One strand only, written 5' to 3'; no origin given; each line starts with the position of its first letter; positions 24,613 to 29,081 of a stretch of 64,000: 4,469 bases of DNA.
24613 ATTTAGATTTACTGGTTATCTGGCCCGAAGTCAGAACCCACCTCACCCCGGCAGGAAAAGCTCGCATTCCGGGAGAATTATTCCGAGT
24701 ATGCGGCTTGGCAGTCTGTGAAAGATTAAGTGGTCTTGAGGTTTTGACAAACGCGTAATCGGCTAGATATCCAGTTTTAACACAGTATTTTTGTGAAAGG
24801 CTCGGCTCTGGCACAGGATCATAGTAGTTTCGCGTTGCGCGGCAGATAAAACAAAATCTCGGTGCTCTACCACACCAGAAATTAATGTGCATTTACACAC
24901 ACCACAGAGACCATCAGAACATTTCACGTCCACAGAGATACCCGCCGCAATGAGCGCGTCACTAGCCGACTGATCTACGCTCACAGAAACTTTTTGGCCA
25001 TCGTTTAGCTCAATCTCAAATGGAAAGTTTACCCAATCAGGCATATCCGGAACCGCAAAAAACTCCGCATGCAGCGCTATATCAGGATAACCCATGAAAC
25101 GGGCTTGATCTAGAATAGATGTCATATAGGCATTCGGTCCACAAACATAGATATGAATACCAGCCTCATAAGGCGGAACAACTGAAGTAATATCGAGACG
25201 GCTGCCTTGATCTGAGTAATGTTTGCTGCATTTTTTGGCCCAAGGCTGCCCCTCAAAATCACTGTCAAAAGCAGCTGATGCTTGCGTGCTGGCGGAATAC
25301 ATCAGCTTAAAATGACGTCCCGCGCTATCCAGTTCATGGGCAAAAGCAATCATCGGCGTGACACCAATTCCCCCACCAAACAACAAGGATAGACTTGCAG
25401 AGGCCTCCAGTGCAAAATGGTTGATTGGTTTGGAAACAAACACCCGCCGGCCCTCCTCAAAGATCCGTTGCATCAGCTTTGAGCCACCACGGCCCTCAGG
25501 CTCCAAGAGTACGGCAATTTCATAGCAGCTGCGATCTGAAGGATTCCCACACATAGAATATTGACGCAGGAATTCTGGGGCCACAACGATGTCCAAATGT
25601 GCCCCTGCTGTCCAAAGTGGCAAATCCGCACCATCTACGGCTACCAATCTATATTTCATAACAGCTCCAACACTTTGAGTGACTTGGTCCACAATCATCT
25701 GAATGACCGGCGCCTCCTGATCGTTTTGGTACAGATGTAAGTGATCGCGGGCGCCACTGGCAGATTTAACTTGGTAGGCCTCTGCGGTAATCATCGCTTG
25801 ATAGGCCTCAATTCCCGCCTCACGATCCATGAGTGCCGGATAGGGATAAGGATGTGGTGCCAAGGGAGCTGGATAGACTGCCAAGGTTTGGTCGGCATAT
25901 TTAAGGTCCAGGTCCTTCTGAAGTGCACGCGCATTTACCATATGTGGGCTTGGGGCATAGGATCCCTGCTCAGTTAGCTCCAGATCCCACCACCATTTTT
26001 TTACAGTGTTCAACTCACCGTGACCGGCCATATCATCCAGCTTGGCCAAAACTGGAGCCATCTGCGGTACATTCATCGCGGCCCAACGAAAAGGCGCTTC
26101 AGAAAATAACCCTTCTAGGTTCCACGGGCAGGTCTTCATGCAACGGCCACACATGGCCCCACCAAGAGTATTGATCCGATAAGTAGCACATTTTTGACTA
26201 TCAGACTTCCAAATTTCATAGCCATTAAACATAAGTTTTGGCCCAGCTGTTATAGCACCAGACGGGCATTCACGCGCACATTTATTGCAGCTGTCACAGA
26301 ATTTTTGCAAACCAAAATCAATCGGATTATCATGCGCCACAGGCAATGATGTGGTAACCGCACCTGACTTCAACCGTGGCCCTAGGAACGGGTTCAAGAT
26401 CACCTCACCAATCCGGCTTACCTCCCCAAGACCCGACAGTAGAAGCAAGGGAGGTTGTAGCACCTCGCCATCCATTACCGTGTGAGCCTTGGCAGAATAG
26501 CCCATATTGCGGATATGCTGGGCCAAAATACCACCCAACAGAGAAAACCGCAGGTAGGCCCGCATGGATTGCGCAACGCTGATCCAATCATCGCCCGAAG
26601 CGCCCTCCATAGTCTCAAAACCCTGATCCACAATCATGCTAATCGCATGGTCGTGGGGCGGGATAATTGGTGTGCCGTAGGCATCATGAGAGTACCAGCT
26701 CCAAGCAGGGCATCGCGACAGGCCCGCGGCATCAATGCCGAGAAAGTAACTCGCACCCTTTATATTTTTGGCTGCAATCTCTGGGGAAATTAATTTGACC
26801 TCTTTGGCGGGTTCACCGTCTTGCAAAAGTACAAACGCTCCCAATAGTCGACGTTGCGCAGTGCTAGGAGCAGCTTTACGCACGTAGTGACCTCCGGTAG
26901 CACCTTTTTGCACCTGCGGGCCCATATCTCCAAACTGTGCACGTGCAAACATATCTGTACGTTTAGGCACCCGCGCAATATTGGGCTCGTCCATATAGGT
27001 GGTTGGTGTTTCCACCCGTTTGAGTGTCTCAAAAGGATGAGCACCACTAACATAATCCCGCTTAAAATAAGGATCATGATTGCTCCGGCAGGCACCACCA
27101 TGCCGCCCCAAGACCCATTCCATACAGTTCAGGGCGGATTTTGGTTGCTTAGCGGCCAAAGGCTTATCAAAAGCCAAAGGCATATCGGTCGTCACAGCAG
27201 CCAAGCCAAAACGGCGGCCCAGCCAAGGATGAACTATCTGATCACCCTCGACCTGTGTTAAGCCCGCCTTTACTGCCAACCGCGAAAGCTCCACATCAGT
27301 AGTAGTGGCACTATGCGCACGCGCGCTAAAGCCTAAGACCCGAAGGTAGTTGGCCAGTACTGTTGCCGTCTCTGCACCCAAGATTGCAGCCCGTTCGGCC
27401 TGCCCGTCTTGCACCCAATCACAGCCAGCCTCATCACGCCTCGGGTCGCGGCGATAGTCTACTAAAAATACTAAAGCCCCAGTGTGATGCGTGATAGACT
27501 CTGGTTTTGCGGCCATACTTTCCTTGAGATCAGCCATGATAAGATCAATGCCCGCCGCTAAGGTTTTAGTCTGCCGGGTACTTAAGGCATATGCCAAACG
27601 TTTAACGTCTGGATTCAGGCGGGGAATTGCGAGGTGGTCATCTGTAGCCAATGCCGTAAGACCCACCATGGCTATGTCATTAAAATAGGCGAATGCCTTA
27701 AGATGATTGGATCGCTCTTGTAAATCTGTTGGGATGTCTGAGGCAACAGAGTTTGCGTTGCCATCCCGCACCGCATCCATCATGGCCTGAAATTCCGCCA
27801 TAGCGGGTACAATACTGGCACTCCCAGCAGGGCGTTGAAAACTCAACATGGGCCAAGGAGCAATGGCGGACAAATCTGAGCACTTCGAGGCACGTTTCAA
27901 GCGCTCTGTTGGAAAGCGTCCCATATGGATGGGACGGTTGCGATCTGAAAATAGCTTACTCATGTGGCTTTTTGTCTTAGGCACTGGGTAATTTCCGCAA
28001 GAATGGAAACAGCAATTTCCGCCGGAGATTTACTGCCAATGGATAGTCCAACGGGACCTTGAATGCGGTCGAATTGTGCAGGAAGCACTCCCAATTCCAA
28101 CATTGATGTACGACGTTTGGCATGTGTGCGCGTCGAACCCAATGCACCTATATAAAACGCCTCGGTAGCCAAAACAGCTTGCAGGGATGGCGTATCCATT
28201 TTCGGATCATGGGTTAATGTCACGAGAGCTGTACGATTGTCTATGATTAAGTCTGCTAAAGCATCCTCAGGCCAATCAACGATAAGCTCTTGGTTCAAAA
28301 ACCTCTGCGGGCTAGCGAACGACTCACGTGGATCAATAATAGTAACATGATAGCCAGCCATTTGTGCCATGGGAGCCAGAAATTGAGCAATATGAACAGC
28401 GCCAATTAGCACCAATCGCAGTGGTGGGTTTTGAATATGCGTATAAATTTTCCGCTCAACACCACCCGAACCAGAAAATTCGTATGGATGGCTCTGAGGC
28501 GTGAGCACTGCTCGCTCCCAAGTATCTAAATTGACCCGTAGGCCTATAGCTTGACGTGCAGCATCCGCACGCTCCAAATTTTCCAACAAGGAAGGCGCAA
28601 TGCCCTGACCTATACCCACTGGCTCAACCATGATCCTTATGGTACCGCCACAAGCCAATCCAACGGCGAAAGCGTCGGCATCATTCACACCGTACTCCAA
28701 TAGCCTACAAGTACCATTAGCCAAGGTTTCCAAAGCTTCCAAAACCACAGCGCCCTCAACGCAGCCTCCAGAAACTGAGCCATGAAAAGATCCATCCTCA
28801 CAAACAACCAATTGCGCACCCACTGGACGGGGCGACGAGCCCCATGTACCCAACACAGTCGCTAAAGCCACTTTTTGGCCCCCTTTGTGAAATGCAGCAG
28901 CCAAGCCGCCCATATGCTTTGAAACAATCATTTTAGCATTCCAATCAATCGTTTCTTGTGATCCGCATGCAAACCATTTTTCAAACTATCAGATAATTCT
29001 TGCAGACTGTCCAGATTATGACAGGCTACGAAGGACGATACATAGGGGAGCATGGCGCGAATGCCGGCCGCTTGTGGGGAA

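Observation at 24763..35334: A B12-dependent self-sufficient reductive dehalogenase is the last gene of a form-II CODH-like molybdo-hydroxylase operon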

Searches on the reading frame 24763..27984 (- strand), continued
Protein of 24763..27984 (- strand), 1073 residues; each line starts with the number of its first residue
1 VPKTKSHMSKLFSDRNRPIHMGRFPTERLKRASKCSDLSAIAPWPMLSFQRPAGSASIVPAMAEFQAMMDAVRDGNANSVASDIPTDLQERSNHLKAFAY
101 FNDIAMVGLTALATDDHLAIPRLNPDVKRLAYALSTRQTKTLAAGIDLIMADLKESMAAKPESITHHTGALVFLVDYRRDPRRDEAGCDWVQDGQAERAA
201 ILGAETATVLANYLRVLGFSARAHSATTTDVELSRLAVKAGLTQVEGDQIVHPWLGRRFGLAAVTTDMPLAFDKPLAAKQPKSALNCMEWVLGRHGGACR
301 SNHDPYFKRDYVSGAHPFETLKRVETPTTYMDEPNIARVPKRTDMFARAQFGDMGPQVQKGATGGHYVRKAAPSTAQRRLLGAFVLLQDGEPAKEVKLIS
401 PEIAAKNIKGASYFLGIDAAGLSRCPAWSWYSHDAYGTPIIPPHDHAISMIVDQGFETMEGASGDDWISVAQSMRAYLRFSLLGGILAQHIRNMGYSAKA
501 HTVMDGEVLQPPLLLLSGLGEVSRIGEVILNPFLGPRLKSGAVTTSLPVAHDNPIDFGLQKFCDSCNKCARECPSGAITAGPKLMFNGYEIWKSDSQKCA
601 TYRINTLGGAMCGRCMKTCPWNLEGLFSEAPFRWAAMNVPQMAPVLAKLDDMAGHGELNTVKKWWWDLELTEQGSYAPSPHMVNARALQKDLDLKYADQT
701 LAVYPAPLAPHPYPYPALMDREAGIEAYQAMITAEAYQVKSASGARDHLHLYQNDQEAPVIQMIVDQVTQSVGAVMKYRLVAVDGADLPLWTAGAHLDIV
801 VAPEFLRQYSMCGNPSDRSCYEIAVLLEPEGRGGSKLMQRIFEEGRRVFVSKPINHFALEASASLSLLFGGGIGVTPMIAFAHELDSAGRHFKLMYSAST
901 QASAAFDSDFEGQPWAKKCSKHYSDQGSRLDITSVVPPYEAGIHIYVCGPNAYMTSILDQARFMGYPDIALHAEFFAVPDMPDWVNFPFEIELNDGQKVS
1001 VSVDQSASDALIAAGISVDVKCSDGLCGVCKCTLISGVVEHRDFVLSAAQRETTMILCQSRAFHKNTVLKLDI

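Call 51: search_protein_families(library=pfam, proteins=[L167:3767-5188:+, L167:176-2968:-, L167:2958-3878:-, L167:8509-9036:+, L167:9033-9791:-, L167:10125-11036:-, L097:35-2503:+, L097:2724-3398:+, L097:3458-5740:+], max_evalue=0.00001)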
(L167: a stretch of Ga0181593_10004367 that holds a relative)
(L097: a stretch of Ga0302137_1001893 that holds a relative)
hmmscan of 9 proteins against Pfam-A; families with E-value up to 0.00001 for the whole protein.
L167:3767-5188:+ (473 aa): 2 families
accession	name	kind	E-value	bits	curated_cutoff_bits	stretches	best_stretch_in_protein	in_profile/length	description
PF01979.26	Amidohydro_1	-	6e-11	42.6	25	1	145-453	2-343/345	Amidohydrolase family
PF07969.17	Amidohydro_3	-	8.2e-10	39.2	29.7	0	137-186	2-51/472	Amidohydrolase family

L167:176-2968:- (930 aa): 5 families
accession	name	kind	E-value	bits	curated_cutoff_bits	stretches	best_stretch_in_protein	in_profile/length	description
PF02738.23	MoCoBD_1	-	5.4e-71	239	27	1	319-558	4-244/244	Molybdopterin cofactor-binding domain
PF20256.3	MoCoBD_2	-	1.6e-69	235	27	1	587-865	7-283/283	Molybdopterin cofactor-binding domain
PF01799.25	Fer2_2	-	8.3e-22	77.6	30.3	1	89-159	4-74/75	[2Fe-2S] binding domain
PF01315.27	Ald_Xan_dh_C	-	3.1e-11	44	31.3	1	192-299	2-109/110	Aldehyde oxidase and xanthine dehydrogenase, a/b hammerhead domain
PF00111.32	Fer2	-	1.1e-07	32.1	21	1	18-66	1-50/77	2Fe-2S iron-sulfur cluster binding domain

L167:2958-3878:- (306 aa): 2 families
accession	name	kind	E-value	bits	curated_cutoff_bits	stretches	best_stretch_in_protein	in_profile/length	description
PF00941.27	FAD_binding_5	-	2.3e-41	141.9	27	1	26-189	3-169/170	FAD binding domain in molybdopterin dehydrogenase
PF03450.22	CO_deh_flav_C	-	1.4e-12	48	25.5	1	203-298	5-101/102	CO dehydrogenase flavoprotein C-terminal domain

L167:8509-9036:+ (175 aa): 1 family
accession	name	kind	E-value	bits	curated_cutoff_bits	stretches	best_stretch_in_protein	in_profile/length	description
PF00440.29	TetR_N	-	7.9e-08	32.4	24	1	13-49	2-38/47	Bacterial regulatory proteins, tetR family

L167:9033-9791:- (252 aa): 2 families
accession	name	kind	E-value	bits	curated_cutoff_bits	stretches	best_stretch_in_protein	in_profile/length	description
PF02565.21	RecO_C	-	2.9e-26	92.6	22.1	1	92-231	2-154/157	Recombination protein O C terminal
PF11967.14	RecO_N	-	9.9e-18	64.4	27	1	10-85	1-79/80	Recombination protein O N terminal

L167:10125-11036:- (303 aa): 7 families
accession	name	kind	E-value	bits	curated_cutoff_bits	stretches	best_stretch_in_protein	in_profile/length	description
PF01926.29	MMR_HSR1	-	1e-20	74.3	21.9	1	8-124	2-112/113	50S ribosome-binding GTPase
PF07650.23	KH_2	-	4.7e-18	65.2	22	1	208-285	1-78/78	KH domain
PF00009.33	GTP_EFTU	-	3.1e-11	43.6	26.5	1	43-169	65-183/188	Elongation factor Tu GTP binding domain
PF02421.24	FeoB_N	-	5.3e-11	42.7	27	1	8-166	3-154/156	Ferrous iron transport protein B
PF00350.29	Dynamin_N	-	4.1e-08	33.9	27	0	8-42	1-34/168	Dynamin family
PF10662.15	PduV-EutP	-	1.3e-07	31.9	21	1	8-168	4-141/143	Ethanolamine utilisation - propanediol utilisation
PF03193.22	RsgA_GTPase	-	3.8e-06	27.3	30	0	7-63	108-168/174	RsgA GTPase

L097:35-2503:+ (822 aa): 2 families
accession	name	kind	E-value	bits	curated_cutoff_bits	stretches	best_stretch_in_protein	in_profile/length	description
PF02687.27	FtsX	-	4.6e-15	56.2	25.5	2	246-357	2-112/120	FtsX-like permease C-terminal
PF12704.14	MacB_PCD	-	1.2e-06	29.3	27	0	8-173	5-169/207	MacB-like periplasmic core domain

L097:2724-3398:+ (224 aa): 3 families
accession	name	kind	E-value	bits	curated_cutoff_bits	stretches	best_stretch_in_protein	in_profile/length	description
PF22905.2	Hydro_N_hd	-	2e-09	38.1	27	0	32-113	97-191/195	Hydrolase N-terminal helical domain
PF16526.10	CLZ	-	1.1e-06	29.4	26.7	0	71-103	13-45/71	C-terminal leucine zipper domain of cyclic nucleotide-gated channels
PF00038.26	Filament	-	9.1e-06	26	40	0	9-153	46-191/313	Intermediate filament protein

L097:3458-5740:+ (760 aa): 7 families
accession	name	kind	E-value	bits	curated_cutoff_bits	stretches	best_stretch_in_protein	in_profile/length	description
PF01590.32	GAF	-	4.4e-37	128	22.4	2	37-170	3-132/133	GAF domain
PF13185.12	GAF_2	-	1.3e-30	106.8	28.6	2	35-171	3-135/136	GAF domain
PF00211.25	Guanylate_cyc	-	5e-23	82.1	21.9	1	500-674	7-175/183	Adenylate and Guanylate cyclase catalytic domain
PF13492.12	GAF_3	-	1e-17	65.2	27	2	35-171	1-127/129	GAF domain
PF00989.32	PAS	-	9.7e-09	35.7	22.6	1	355-463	4-113/113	PAS fold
PF08448.16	PAS_4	-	2.4e-06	28.2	23.1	0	359-468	2-110/110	PAS fold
PF13426.13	PAS_9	-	7.3e-06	26.6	27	0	363-464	2-102/103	PAS domain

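Call 59: search_solved_structures(query=L013:14674-16926:+, max_evalue=1e-30)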
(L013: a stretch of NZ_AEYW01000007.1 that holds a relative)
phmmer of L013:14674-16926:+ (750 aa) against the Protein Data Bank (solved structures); distinct sequences matched with E-value up to 1e-30: 36.
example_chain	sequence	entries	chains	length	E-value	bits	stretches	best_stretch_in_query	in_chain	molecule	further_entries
1rm6_A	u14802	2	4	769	1.2e-93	318.2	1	12-747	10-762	4-hydroxybenzoyl-CoA reductase alpha subunit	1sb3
8uem_A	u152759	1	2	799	6.7e-72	246.3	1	26-748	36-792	Carbon monoxide dehydrogenase (Large chain), CoxL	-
7dqx_A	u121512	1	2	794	2.2e-70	241.3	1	21-745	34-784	6-hydroxypseudooxynicotine dehydrogenase complex subunit gamma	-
1zxi_B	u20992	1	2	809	1.5e-69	238.5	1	13-403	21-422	Carbon monoxide dehydrogenase large chain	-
1n5w_B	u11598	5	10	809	1.6e-69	238.4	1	13-403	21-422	Carbon monoxide dehydrogenase large chain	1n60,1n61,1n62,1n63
4zoh_A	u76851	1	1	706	1.8e-65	225.1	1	13-739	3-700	Putative oxidoreductase molybdopterin-binding subunit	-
1sij_A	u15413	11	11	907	3.1e-64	221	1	14-748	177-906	Aldehyde oxidoreductase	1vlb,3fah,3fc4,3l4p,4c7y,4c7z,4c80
1t3q_B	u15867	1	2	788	4.5e-61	210.5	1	13-404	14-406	quinoline 2-oxidoreductase large subunit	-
1ffu_B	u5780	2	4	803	6.5e-60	206.7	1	22-404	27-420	CUTL, MOLYBDOPROTEIN OF CARBON MONOXIDE DEHYDROGENASE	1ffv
5g5h_C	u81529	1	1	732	8.1e-54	186.5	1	12-746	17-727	Aldehyde oxidoreductase molybdenum-binding subunit PaoC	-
5g5g_C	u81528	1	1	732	1e-53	186.2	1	12-746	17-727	PUTATIVE XANTHINE DEHYDROGENASE YAGS FAD-BINDING SUBUNIT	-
3hrd_A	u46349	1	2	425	1.2e-53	186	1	12-429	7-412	Nicotinate dehydrogenase large molybdopterin subunit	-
1dgj_A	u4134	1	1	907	1.5e-53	185.6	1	14-747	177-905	ALDEHYDE OXIDOREDUCTASE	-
5y6q_C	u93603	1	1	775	2.7e-53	184.8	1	13-743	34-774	Aldehyde oxidase large subunit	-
2w55_B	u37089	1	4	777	4.6e-38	134.4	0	449-748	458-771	XANTHINE DEHYDROGENASE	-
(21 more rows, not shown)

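Call 60: search_solved_structures(query=L167:176-2968:-, max_evalue=1e-30)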
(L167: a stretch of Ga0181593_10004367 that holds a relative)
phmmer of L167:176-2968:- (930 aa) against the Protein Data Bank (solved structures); distinct sequences matched with E-value up to 1e-30: 43.
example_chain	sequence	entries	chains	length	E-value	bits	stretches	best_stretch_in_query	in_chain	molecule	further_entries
1dgj_A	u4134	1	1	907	2.4e-111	376.9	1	19-707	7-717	ALDEHYDE OXIDOREDUCTASE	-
1sij_A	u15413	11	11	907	4.2e-109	369.5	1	18-708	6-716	Aldehyde oxidoreductase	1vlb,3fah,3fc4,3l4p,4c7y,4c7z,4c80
1rm6_A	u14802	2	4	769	7.9e-94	318.9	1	169-923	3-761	4-hydroxybenzoyl-CoA reductase alpha subunit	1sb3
3una_A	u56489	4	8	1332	4.2e-82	280.1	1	175-707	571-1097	Xanthine dehydrogenase/oxidase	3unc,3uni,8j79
1fo4_A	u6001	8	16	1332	4.5e-82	280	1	175-707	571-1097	XANTHINE DEHYDROGENASE | Xanthine dehydrogenase/oxidase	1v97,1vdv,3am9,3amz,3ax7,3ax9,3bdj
1n5x_A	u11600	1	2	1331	4.6e-82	279.9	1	175-707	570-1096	Xanthine Dehydrogenase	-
2e1q_A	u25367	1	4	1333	5.1e-82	279.8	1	160-707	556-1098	Xanthine dehydrogenase/oxidase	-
2ckj_A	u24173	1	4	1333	2.9e-81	277.3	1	160-707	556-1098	XANTHINE OXIDOREDUCTASE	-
1wyg_A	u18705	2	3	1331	7.3e-81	276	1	168-903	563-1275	Xanthine dehydrogenase/oxidase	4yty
4yrw_A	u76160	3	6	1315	9.6e-81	275.6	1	168-903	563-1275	Xanthine dehydrogenase/oxidase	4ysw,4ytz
3an1_A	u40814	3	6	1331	1e-80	275.5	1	168-903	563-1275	Xanthine dehydrogenase/oxidase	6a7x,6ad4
2e3t_A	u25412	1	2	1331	1e-80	275.5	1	168-903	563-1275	Xanthine dehydrogenase/oxidase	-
6ac4_A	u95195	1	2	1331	1e-80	275.5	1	168-903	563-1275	Xanthine dehydrogenase/oxidase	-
6abu_A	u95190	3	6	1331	1e-80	275.5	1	168-903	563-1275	Xanthine dehydrogenase/oxidase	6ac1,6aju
6adj_A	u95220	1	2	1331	1e-80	275.5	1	168-903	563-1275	Xanthine dehydrogenase/oxidase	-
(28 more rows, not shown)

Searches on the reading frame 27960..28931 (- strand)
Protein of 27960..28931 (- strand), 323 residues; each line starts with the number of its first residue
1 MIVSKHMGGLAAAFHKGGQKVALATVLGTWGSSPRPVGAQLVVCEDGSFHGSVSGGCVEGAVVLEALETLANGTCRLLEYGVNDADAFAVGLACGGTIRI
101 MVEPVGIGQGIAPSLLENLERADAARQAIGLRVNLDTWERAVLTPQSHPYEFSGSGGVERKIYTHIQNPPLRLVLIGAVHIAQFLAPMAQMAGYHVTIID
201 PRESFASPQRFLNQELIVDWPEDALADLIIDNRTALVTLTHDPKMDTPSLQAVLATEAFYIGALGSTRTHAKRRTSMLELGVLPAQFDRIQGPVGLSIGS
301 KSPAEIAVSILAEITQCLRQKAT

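Call 4: search_protein_families(library=pfam, proteins=[window:27960-28931:-], max_evalue=0.01)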
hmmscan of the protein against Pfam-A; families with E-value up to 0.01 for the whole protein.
window:27960-28931:- (323 aa): 2 families
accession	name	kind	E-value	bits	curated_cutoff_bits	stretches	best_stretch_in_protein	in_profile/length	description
PF13478.12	XdhC_C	-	6.7e-40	136.9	29.7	1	173-314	1-125/125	XdhC Rossmann domain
PF02625.21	XdhC_CoxI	-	4.2e-26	91.1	24.3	1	17-81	4-68/68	XdhC and CoxI family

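Call 6: search_protein_families(library=ncbifam, proteins=[window:27960-28931:-], max_evalue=0.001)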
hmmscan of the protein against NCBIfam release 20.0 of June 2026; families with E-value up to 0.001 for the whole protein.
window:27960-28931:- (323 aa): 2 families
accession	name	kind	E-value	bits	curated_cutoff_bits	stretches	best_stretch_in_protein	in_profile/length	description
NF045664.1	XdhC_rel_AOR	equivalog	3.8e-57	194.1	350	2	161-317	185-343/346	XdhC family aldehyde oxidoreductase maturation factor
TIGR02964.1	xanthine_xdhC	equivalog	8.7e-27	94.2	161.6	1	23-314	2-245/246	xanthine dehydrogenase accessory protein XdhC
